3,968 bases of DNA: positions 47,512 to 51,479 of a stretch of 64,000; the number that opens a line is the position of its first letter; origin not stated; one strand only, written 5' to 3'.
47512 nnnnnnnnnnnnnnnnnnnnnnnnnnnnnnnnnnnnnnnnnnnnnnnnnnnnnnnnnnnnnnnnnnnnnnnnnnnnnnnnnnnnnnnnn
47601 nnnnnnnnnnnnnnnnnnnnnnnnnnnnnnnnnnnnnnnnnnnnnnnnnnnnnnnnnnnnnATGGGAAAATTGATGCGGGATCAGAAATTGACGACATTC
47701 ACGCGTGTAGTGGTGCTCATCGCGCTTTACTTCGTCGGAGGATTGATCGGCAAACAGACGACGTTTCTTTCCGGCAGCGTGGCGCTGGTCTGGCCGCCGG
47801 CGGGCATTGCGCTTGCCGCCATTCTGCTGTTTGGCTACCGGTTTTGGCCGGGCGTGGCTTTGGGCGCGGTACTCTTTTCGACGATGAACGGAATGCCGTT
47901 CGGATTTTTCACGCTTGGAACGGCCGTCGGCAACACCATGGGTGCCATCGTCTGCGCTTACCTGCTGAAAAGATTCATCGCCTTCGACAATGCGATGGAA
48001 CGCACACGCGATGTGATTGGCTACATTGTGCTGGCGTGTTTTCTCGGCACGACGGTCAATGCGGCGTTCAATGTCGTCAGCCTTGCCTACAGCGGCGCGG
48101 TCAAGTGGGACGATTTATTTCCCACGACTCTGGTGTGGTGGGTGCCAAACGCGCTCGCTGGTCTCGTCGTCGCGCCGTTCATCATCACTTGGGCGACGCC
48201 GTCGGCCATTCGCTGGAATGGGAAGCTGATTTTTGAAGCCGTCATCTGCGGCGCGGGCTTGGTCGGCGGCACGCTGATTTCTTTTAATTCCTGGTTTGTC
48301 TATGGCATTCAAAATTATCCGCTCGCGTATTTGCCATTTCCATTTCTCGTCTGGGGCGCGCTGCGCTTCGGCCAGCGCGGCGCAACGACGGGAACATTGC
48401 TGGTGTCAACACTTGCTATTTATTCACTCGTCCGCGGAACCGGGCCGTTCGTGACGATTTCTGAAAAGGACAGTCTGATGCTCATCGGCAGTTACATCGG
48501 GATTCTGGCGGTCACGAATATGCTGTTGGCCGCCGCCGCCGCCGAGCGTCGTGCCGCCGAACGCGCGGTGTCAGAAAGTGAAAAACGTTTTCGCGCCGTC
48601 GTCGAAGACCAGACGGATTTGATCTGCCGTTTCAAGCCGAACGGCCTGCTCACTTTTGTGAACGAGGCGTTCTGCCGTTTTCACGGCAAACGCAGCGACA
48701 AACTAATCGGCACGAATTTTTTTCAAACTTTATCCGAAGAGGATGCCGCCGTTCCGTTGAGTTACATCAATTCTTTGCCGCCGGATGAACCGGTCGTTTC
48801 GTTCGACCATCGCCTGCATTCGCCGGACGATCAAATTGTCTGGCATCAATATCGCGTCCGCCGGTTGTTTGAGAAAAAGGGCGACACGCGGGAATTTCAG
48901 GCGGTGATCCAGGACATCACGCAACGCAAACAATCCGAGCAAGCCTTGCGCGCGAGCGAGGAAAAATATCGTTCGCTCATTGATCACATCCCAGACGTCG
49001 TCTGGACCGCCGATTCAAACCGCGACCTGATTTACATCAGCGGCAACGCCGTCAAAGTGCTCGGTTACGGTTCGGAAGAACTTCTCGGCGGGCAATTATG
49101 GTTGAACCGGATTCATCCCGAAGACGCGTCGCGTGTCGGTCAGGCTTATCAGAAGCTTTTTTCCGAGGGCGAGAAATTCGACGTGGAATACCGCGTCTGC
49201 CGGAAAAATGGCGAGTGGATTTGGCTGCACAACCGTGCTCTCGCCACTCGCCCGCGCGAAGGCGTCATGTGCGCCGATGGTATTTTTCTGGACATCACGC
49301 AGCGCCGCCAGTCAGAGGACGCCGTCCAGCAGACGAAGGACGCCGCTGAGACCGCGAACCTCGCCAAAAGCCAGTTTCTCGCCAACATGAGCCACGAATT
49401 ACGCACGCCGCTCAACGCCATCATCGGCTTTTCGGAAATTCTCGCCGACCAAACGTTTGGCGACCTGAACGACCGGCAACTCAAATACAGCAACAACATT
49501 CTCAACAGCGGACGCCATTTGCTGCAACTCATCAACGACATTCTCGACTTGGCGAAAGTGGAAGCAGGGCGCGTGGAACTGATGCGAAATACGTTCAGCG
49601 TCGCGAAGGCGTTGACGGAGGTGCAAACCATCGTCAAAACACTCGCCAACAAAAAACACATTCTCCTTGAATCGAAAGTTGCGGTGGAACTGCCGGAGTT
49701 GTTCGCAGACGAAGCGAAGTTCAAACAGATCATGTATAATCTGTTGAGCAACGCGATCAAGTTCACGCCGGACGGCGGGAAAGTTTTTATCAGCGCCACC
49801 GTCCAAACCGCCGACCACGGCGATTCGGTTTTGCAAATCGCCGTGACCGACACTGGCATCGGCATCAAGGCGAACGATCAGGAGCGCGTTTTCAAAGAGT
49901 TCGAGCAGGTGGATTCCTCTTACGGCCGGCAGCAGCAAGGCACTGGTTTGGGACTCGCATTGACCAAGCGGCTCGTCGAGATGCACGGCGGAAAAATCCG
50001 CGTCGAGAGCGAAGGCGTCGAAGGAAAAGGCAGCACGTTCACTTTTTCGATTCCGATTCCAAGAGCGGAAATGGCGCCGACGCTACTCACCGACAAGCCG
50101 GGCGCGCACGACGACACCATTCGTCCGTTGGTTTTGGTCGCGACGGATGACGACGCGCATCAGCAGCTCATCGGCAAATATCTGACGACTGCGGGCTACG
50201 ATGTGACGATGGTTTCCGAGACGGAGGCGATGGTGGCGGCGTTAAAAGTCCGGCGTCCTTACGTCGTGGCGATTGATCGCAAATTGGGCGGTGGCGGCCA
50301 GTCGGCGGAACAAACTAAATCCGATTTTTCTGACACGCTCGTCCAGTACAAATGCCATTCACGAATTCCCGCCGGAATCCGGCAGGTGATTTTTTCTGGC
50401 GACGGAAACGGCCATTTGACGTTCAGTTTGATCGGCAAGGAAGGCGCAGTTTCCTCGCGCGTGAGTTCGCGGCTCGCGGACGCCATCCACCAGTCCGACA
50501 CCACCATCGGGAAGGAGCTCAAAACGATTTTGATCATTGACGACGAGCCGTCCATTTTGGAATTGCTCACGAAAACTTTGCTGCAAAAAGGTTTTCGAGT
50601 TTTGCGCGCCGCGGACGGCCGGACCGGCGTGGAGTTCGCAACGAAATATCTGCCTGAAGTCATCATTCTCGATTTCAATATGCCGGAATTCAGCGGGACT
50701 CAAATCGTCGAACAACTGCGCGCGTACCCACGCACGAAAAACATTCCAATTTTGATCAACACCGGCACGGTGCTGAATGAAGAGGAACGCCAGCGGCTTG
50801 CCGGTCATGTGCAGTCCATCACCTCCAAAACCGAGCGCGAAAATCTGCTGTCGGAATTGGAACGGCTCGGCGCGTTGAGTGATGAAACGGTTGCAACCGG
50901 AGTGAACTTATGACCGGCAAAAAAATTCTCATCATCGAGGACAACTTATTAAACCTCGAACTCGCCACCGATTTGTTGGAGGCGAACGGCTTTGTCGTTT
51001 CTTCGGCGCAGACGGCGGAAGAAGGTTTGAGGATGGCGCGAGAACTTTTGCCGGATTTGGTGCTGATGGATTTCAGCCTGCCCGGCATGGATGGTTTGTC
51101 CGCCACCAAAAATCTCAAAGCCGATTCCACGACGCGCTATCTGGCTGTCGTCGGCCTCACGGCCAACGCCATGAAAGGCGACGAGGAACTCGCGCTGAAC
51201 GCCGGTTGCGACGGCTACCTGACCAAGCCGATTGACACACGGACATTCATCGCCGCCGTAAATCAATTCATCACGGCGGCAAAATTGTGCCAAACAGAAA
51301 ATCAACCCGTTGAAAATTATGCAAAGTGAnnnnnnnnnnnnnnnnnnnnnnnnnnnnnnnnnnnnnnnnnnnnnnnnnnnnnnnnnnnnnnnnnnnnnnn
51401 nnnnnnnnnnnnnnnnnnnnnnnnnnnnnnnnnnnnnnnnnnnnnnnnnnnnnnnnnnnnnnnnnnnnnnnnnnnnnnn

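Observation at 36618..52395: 15.5-kb single-strand signalling operon: 4 kinases, about 9-10 receiver domains, a cyclic-nucleotide output, and a stress box at its head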

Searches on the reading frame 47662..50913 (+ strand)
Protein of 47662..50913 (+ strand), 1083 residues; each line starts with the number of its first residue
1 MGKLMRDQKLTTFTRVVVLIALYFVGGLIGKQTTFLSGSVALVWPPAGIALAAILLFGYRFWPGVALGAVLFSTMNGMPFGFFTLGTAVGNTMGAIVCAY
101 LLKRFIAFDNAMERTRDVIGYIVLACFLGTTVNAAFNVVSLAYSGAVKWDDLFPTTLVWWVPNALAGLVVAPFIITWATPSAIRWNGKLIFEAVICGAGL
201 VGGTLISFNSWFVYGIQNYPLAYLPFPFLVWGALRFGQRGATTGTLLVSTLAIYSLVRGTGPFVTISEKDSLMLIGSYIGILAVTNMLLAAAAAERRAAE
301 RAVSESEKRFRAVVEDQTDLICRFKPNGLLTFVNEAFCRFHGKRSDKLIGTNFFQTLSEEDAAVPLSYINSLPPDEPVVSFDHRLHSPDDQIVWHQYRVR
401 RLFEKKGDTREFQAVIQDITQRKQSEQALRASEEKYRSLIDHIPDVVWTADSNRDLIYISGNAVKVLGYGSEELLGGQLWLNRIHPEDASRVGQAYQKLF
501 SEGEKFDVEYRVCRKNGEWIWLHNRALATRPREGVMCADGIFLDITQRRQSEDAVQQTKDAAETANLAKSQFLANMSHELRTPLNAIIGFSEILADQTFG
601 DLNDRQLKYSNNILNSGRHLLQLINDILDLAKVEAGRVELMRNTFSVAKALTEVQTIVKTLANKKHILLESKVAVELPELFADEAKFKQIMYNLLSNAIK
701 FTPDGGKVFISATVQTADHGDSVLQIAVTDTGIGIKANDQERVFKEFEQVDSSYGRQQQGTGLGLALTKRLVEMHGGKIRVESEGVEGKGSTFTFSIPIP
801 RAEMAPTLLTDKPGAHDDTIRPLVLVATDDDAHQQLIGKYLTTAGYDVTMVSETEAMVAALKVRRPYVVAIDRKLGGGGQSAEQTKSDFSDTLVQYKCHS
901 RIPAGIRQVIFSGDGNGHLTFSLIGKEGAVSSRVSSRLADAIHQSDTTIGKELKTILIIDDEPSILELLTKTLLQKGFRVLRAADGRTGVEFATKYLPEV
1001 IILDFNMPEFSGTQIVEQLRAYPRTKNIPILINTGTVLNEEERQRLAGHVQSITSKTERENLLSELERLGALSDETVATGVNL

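Call 3: search_protein_families(library=pfam, proteins=[window:47662-50913:+], max_evalue=0.01)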
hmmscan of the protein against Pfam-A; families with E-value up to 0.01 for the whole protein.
window:47662-50913:+ (1083 aa): 11 families
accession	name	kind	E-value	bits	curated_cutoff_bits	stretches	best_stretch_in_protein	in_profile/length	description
PF05231.19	MASE1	-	1e-42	146.8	29.8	1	17-297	3-299/299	MASE1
PF02518.31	HATPase_c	-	8e-29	100.8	26.4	1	683-800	2-110/111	Histidine kinase-, DNA gyrase B-, and HSP90-like ATPase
PF08447.18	PAS_3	-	3.9e-27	94.8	25.6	2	457-536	2-82/89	PAS fold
PF00512.31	HisKA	-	4.2e-23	81.6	26.9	1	568-636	1-66/66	His Kinase A (phospho-acceptor) domain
PF00989.32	PAS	-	3.1e-21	75.9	22.6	2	434-536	1-103/113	PAS fold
PF00072.30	Response_reg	-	7.1e-21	74.9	30.2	1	956-1062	1-106/111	Response regulator receiver domain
PF13426.13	PAS_9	-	5.5e-18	65.6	27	2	326-421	9-103/103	PAS domain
PF08448.16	PAS_4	-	4.6e-17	62.7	23.1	2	317-424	4-110/110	PAS fold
PF13188.13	PAS_8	-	4.5e-11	42.7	21.8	2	434-489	1-55/65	PAS domain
PF14598.12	PAS_11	-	0.00068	20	25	1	460-526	18-83/109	PAS domain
PF23198.2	PDE8A_N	-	0.0019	18.5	29.6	0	951-1044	8-102/147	PDE8A-like, N-terminal domain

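Call 68: search_protein_families(library=ncbifam, proteins=[window:47662-50910:+], max_evalue=0.00001)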
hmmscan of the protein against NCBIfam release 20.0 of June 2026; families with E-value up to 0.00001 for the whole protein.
window:47662-50910:+ (1083 aa): 126 families (the best 25 are shown)
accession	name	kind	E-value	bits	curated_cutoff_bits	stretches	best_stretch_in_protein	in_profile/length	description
NF052574.1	HisKinEspCMyxo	equivalog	1.2e-99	334.6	1200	2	17-433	2-412/785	serine histidine kinase EspC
NF038297.2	hybrid_HK_HrmK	equivalog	2.2e-83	280.9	725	2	545-875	211-544/607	hybrid histidine kinase/response regulator HrmK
TIGR02956.1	TMAO_torS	equivalog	1.1e-82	278.6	676.5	2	556-863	451-743/967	TMAO reductase system sensor histidine kinase/response regulator TorS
NF008318.0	PRK11107.1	equivalog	3e-78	263.9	890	1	558-1051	282-765/920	two-component sensor histidine kinase BarA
NF047874.1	MASE3_PAS_HK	subfamily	8.4e-77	259.4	560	2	413-801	244-627/655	MASE3 domain-containing sensor histidine kinase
NF008302.0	PRK11091.1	equivalog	5.6e-73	246.4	838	1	436-802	157-508/779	aerobic respiration two-component sensor histidine kinase ArcB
NF046044.1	PnpS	equivalog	4.2e-70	236.7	400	1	390-798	10-390/390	two-component system histidine kinase PnpS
NF041947.1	LuxQ_Vibrio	equivalog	2e-69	234.4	1200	1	543-896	446-799/843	quorum-sensing autoinducer 2 sensor kinase/phosphatase LuxQ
NF008099.0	PRK10841.1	equivalog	1.1e-65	222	920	1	541-1056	442-925/949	two-component system sensor histidine kinase RcsC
NF050805.1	CellDivHKDivJCaul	equivalog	2.4e-64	217.5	1000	1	539-806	268-527/531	cell cycle sensor histidine kinase DivJ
NF045901.1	HisKinLetSLeg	equivalog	1.8e-63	214.9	1650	1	559-1066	283-785/906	two-component system sensor histidine kinase LetS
NF041880.1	EPS_EpsF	equivalog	1.6e-60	205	900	1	428-797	138-491/492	response regulator EpsF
NF011874.0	PRK15347.1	equivalog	2.3e-59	201.3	852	1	554-803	383-618/921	two component system sensor kinase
NF041593.1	histid_kinase_PdhS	equivalog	3.5e-58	197.4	2000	1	413-788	646-1026/1041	cell-division control histidine kinase PdhS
NF033092.0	HK_WalK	equivalog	9.8e-54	182.9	725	1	417-799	240-594/594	cell wall metabolism sensor histidine kinase WalK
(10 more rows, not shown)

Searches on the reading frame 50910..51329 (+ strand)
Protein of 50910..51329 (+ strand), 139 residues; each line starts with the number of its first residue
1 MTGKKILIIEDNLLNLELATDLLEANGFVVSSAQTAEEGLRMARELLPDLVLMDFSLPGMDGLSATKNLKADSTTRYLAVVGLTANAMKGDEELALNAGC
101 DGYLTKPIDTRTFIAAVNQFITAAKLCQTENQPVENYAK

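Call 3: search_protein_families(library=pfam, proteins=[window:50910-51329:+], max_evalue=0.01)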
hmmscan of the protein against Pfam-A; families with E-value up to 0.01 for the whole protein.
window:50910-51329:+ (139 aa): 1 family
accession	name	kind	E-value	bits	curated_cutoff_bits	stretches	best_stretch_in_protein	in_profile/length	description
PF00072.30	Response_reg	-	1.4e-24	86.9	30.2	1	6-117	1-110/111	Response regulator receiver domain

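Call 56: find_encoding_contigs(protein=window:50910-51326:+, flank=10000, max_places=4)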
Protein window:50910-51326:+ (139 aa): 13 contigs read that carry it; 4 places shown.
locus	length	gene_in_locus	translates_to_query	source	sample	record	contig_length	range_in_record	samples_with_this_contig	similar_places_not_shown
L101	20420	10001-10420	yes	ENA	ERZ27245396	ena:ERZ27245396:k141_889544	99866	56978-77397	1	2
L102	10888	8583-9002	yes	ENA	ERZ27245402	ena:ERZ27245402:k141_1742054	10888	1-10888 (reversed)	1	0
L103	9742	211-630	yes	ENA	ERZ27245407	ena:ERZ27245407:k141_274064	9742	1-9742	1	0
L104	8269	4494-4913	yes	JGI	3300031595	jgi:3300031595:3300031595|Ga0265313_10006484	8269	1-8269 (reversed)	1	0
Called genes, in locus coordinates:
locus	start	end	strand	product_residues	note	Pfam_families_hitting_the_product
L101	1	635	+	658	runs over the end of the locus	PF00072:Response_reg, PF00989:PAS (weak), PF08448:PAS_4, PF00512:HisKA, PF02518:HATPase_c, PF00072:Response_reg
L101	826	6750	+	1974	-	PF07495:Y_Y_Y, PF08448:PAS_4, PF08448:PAS_4, PF08448:PAS_4, PF00989:PAS, PF08447:PAS_3, PF08448:PAS_4, PF13426:PAS_9, +9 more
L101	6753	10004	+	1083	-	PF05231:MASE1, PF00989:PAS, PF08448:PAS_4, PF13426:PAS_9, PF00989:PAS, PF08447:PAS_3, PF00512:HisKA, PF02518:HATPase_c, +4 more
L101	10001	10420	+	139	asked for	PF00072:Response_reg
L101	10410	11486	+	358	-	PF00072:Response_reg, PF00211:Guanylate_cyc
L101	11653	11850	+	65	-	PF28077:THIVI_2564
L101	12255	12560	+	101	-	PF05957:DUF883, PF19029:DUF883_C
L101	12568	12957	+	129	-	PF07332:Phage_holin_3_6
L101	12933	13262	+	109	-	-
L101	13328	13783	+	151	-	-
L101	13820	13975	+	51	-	PF11752:DUF3309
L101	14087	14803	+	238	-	PF05239:PRC (faint)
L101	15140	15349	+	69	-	PF07311:Dodecin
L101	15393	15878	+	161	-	PF00210:Ferritin, PF02915:Rubrerythrin (weak)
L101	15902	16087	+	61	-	-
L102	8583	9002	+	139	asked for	PF00072:Response_reg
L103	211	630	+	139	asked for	PF00072:Response_reg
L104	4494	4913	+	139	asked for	PF00072:Response_reg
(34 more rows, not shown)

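Call 67: search_solved_structures(query=window:50910-51326:+, max_evalue=1e-12)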
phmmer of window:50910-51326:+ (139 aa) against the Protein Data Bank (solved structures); distinct sequences matched with E-value up to 1e-12: 30.
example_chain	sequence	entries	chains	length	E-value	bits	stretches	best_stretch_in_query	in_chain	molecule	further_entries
1m5t_A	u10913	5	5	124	1.7e-27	99.3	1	4-121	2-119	cell division response regulator DivK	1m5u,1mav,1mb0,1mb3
9g85_A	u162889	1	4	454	5e-26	94.6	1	5-126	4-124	Response regulator PleD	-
2wb4_A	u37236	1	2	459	5.1e-26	94.6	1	5-126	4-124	DIGUANYLATE CYCLASE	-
9g86_A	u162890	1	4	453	6e-26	94.3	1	5-126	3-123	Response regulator PleD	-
1w25_A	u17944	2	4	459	6.2e-26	94.3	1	5-126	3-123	STALKED-CELL DIFFERENTIATION CONTROLLING PROTEIN | RESPONSE REGULATOR PLED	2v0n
1zes_A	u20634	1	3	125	2.3e-18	69.8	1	4-118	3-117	Phosphate regulon transcriptional regulatory protein phoB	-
1b00_A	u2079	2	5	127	2.4e-18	69.8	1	4-118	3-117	PHOSPHATE REGULON TRANSCRIPTIONAL REGULATORY PROTEIN PHOB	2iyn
7c1j_A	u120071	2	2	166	3.1e-18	69.5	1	2-113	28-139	Histidine kinase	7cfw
9dvt_R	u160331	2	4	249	6.2e-18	68.5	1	5-121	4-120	DNA-binding dual master transcriptional regulator RpaA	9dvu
6qrj_A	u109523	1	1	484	8e-18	68.1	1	2-116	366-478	Hybrid kinase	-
9xzo_A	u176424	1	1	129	9.2e-18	67.9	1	5-113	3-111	De novo protein M1X0B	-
2jb9_A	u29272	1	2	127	1.2e-16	64.3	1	4-118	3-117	PHOSPHATE REGULON TRANSCRIPTIONAL REGULATORY PROTEIN PHOB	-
2jba_B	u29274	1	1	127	6.3e-16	62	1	4-118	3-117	PHOSPHATE REGULON TRANSCRIPTIONAL REGULATORY PROTEIN PHOB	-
3nhz_A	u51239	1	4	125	1.3e-15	61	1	4-118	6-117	Two component system transcriptional regulator mtrA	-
2jba_A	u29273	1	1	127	1.7e-15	60.6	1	4-118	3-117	PHOSPHATE REGULON TRANSCRIPTIONAL REGULATORY PROTEIN PHOB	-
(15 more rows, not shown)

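Call 68: search_protein_families(library=ncbifam, proteins=[window:50910-51326:+], max_evalue=0.00001)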
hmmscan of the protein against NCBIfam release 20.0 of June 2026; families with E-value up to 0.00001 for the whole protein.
window:50910-51326:+ (139 aa): 88 families (the best 25 are shown)
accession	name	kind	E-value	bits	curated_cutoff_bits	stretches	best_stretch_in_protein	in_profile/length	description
NF008318.0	PRK11107.1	equivalog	1.4e-23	83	890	1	5-131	669-795/920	two-component sensor histidine kinase BarA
TIGR02154.1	PhoB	equivalog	7.9e-22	77.7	296.2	1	3-122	2-121/226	phosphate regulon transcriptional regulator PhoB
NF038297.2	hybrid_HK_HrmK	equivalog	1.3e-21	77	725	1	4-118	491-605/607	hybrid histidine kinase/response regulator HrmK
NF008302.0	PRK11091.1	equivalog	1.7e-21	76.1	838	1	5-135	527-657/779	aerobic respiration two-component sensor histidine kinase ArcB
NF007135.0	PRK09581.1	equivalog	4e-20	72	474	1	5-118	4-117/457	PleD family two-component system response regulator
TIGR02956.1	TMAO_torS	equivalog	5.5e-20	71.1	676.5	1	3-130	701-829/967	TMAO reductase system sensor histidine kinase/response regulator TorS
NF007546.0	PRK10161.1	equivalog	6.6e-18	65.1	471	1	4-119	3-118/229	phosphate response regulator transcription factor PhoB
NF011874.0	PRK15347.1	equivalog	1.7e-17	62.8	852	1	5-117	692-806/921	two component system sensor kinase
NF040689.1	MtrAB_MtrA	equivalog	1.2e-16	60.7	300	1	6-123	1-115/219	MtrAB system response regulator MtrA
NF041733.1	resp_reg_CseB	equivalog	1.8e-16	60.2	350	1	5-132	2-126/228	two-component system response regulator CseB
NF040534.1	resp_reg_YycF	equivalog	1.9e-16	60.1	340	1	4-130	1-124/231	response regulator YycF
NF007005.1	PRK09468.1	equivalog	5e-16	58.9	331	1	3-121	3-119/237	osmolarity response regulator transcription factor OmpR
NF007982.1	PRK10710.1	equivalog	1.1e-15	57.9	380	1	4-128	8-129/235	envelope stress response regulator BaeR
NF008378.0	PRK11173.1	equivalog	1.5e-15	57.2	334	1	1-126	1-123/238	two-component system response regulator ArcA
NF053854.1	RespRegPhoBBctds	equivalog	1.6e-15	57.1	270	1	6-127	1-121/225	two-component system response regulator PhoB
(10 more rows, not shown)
